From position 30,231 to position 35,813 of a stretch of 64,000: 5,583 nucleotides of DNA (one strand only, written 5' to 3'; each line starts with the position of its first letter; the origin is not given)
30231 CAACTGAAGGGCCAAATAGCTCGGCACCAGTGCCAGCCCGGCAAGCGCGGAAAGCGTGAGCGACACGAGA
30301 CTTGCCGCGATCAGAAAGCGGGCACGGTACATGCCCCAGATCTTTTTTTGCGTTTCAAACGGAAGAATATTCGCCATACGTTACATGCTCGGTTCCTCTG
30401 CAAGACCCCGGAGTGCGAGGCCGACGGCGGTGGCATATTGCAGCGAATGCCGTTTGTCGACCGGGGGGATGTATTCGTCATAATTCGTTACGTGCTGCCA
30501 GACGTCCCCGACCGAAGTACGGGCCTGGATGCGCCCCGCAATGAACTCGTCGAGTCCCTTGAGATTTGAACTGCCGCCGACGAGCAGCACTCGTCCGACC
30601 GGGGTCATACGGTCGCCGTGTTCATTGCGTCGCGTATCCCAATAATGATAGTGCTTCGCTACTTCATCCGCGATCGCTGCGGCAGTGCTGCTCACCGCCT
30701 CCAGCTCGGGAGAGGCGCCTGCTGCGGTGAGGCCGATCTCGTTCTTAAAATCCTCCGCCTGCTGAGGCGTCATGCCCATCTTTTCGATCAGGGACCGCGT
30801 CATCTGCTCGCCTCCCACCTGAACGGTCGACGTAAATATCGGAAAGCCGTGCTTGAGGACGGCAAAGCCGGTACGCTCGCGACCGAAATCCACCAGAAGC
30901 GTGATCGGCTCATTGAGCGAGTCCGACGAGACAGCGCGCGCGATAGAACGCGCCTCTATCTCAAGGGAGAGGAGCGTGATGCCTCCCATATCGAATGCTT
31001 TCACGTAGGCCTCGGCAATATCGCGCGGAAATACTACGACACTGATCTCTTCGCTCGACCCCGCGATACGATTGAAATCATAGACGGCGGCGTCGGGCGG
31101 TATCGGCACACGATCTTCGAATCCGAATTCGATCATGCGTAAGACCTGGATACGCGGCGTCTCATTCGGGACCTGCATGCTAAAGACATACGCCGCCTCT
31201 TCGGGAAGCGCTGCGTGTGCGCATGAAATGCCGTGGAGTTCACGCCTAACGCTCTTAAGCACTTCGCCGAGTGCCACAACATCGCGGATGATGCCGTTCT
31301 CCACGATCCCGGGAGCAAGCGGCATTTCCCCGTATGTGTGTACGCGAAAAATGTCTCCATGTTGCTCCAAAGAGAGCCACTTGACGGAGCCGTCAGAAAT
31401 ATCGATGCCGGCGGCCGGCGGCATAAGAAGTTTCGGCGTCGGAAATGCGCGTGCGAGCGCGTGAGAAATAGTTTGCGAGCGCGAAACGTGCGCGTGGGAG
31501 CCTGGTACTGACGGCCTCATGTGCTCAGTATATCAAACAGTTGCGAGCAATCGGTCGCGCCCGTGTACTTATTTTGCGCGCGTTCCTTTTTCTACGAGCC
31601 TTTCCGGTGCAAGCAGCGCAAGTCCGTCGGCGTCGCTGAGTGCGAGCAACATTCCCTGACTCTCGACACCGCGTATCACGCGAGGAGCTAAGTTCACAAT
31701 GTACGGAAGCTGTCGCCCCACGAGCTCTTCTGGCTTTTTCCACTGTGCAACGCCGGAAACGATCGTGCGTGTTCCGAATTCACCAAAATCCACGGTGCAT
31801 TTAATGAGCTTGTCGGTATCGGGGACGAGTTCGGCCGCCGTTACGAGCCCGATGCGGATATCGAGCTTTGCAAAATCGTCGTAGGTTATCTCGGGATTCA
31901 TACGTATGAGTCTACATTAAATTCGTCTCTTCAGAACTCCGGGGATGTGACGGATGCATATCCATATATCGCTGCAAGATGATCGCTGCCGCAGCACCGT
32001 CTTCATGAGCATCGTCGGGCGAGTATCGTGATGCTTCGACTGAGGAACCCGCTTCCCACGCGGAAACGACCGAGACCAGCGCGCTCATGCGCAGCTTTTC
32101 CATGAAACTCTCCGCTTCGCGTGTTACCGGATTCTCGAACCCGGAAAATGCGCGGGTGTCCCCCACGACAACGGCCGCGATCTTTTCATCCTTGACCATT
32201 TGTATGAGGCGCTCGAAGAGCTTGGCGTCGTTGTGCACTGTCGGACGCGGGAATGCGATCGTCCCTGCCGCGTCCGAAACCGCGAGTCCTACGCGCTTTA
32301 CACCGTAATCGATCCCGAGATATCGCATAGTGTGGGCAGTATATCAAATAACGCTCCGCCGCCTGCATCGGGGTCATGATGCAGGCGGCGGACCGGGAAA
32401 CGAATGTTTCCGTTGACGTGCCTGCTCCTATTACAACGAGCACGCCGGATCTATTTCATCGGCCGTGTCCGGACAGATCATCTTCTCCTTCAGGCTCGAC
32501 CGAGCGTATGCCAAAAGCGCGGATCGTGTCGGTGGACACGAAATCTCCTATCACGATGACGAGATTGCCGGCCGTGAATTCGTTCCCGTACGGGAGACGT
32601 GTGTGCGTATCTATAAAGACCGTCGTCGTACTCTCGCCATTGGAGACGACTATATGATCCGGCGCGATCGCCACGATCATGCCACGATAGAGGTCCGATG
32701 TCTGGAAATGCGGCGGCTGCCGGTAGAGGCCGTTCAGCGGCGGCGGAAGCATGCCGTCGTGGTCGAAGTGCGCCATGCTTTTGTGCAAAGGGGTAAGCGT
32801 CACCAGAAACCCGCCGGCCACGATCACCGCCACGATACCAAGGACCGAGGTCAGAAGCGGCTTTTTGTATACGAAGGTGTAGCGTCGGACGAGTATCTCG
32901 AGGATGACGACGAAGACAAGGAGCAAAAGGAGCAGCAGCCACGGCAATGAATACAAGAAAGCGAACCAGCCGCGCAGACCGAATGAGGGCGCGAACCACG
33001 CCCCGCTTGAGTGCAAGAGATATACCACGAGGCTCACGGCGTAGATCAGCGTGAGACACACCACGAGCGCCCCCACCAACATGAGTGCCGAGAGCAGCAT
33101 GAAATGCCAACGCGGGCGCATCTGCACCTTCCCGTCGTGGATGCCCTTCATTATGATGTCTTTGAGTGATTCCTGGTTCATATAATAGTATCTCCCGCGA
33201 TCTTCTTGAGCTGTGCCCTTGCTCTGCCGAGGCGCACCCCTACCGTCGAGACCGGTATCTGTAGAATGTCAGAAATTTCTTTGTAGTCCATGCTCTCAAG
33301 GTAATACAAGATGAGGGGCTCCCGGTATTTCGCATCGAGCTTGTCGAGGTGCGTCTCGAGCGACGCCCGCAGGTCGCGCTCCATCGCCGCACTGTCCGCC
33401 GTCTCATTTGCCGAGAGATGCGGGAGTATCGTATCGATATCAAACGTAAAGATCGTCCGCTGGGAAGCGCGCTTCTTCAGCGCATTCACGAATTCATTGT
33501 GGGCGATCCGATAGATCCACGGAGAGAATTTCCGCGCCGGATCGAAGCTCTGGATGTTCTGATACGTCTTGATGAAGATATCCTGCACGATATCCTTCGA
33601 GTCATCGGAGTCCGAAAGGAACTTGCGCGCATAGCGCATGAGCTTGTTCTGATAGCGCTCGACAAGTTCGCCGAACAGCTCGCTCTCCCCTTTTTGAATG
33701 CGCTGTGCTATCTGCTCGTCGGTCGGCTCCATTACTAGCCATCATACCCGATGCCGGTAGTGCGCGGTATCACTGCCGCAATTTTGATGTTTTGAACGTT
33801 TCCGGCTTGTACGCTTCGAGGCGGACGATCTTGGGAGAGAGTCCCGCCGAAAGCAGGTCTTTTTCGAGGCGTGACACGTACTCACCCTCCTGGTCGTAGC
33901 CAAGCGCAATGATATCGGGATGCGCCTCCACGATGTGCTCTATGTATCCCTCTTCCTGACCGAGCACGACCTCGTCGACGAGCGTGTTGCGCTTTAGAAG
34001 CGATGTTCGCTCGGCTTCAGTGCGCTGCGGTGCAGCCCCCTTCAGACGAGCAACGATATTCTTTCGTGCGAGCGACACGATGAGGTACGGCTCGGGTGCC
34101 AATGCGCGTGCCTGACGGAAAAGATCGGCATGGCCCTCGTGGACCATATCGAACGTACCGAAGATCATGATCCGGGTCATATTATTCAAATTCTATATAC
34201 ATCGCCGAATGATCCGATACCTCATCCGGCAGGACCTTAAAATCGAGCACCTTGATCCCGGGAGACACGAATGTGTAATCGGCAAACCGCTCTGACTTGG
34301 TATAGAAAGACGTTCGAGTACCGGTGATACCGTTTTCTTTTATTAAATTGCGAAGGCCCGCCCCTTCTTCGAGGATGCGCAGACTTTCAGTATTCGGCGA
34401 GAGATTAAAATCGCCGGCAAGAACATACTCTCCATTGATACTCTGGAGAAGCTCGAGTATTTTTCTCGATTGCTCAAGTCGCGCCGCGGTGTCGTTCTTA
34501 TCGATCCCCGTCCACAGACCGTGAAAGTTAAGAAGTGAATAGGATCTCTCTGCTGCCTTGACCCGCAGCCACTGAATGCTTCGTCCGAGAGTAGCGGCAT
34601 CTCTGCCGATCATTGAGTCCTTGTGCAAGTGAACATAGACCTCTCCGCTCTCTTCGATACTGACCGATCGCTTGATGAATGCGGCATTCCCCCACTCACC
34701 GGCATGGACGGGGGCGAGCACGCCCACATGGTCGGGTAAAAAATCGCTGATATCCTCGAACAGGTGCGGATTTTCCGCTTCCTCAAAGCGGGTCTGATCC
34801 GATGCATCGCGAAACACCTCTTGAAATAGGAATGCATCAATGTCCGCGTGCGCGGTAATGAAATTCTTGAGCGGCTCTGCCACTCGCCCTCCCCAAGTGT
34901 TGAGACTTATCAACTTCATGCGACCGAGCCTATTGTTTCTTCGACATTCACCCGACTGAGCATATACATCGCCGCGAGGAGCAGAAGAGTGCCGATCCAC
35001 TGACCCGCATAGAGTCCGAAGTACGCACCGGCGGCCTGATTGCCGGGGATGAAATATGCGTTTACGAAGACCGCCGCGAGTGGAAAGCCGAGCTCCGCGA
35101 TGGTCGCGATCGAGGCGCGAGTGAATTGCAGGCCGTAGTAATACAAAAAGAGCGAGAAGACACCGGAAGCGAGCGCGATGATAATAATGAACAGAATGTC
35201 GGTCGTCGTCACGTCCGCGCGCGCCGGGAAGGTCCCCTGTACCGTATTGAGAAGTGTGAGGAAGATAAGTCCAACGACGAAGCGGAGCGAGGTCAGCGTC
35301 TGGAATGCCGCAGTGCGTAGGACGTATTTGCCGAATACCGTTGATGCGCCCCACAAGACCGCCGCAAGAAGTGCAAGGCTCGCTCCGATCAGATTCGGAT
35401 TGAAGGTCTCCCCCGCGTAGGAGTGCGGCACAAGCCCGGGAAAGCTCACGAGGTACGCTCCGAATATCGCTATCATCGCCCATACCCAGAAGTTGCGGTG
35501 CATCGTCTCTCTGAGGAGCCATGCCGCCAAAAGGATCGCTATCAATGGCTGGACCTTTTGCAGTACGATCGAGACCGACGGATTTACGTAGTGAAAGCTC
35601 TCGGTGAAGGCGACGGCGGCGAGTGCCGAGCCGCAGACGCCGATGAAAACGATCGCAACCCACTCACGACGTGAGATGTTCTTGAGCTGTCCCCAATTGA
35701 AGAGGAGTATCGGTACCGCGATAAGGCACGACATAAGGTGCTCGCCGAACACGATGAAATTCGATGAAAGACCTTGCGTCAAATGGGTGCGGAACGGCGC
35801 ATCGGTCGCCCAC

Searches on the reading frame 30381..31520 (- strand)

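Call 25: search_protein_families(library=pfam, proteins=[window:30381-31520:-], max_evalue=0.0001)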
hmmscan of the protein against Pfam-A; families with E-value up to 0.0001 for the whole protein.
window:30381-31520:- (379 aa): 2 families
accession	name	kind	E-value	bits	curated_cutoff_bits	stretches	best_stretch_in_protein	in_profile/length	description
PF11104.14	PilM_2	-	3.9e-31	108.7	27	1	38-372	1-339/340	Type IV pilus assembly protein PilM;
PF14450.12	FtsA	-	1.3e-09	38.9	31.8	1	209-367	2-127/127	Cell division protein FtsA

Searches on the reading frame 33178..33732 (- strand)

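Call 87: search_protein_families(library=pfam, proteins=[window:33178-33732:-], max_evalue=0.001)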
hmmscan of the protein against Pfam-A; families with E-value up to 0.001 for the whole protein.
window:33178-33732:- (184 aa): 4 families
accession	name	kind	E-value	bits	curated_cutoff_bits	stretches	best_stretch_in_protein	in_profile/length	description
PF04542.20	Sigma70_r2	-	3.6e-20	72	24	1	23-89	1-69/71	Sigma-70 region 2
PF08281.18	Sigma70_r4_2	-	5e-15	55.3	25.7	1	125-175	4-54/54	Sigma-70, region 4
PF04545.22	Sigma70_r4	-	1.8e-08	34.2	24.1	1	129-177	2-50/50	Sigma-70, region 4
PF07638.17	Sigma70_ECF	-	1.1e-05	25.9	21.1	1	7-176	6-180/185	ECF sigma factor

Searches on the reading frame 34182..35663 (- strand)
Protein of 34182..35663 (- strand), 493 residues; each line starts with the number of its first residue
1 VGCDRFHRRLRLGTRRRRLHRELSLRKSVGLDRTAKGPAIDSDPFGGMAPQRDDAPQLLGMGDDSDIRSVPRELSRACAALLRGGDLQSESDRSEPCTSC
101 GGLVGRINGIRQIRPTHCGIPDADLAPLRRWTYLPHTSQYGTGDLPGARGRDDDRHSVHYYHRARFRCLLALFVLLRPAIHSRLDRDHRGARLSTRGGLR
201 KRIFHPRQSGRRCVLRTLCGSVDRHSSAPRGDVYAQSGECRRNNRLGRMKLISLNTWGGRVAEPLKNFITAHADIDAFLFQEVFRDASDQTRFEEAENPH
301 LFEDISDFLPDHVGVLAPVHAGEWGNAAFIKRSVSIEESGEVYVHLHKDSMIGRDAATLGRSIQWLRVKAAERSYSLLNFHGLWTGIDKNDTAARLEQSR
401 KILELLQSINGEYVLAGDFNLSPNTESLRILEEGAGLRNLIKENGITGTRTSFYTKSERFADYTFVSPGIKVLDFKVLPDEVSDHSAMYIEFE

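Call 25: search_protein_families(library=pfam, proteins=[window:34182-35663:-], max_evalue=0.0001)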
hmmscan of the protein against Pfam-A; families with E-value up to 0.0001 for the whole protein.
window:34182-35663:- (493 aa): 1 family
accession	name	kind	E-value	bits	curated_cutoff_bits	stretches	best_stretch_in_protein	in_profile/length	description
PF03372.29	Exo_endo_phos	-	3.7e-14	53.4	24.5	1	253-485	2-225/225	Endonuclease/Exonuclease/phosphatase family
